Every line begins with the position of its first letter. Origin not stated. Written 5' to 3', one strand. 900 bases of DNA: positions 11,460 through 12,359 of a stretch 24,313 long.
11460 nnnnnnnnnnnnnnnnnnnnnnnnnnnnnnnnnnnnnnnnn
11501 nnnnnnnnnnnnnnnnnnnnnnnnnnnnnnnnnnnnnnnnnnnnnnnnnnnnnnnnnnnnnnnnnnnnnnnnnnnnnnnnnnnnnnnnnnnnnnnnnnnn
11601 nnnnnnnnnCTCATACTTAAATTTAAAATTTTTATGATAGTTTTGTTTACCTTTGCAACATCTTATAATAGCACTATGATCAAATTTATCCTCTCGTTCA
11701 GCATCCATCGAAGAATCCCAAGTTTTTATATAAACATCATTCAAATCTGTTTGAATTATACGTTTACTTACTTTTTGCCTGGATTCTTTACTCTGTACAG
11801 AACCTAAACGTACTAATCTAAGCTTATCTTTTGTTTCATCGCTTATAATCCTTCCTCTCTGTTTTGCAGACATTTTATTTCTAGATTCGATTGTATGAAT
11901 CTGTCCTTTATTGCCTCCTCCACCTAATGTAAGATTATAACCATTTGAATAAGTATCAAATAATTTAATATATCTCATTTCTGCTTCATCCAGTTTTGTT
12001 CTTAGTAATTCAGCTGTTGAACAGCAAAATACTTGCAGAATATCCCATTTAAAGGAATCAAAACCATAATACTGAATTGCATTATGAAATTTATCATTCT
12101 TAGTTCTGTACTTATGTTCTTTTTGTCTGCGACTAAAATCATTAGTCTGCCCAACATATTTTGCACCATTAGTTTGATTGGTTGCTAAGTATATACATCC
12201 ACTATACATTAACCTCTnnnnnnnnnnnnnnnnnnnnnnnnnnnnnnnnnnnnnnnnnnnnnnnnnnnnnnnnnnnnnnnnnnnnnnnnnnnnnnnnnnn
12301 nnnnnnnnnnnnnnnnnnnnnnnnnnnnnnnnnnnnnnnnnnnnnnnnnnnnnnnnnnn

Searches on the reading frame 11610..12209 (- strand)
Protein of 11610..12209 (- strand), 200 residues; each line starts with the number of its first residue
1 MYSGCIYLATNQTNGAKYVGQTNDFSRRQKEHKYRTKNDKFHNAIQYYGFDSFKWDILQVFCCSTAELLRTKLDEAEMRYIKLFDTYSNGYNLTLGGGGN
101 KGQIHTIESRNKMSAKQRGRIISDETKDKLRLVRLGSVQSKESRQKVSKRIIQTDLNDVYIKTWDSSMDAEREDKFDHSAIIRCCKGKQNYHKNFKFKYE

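Call 102: search_protein_families(library=pfam, max_evalue=0.001, proteins=[window:11610-12209:-])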
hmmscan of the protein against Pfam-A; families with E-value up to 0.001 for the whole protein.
seq(200 aa): 2 families
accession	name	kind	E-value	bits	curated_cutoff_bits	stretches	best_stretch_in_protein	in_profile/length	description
PF01541.30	GIY-YIG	-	1e-09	39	22.6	1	4-92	2-78/78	GIY-YIG catalytic domain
PF07460.16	NUMOD3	-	0.00021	21.6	20.4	0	100-114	23-37/37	NUMOD3 motif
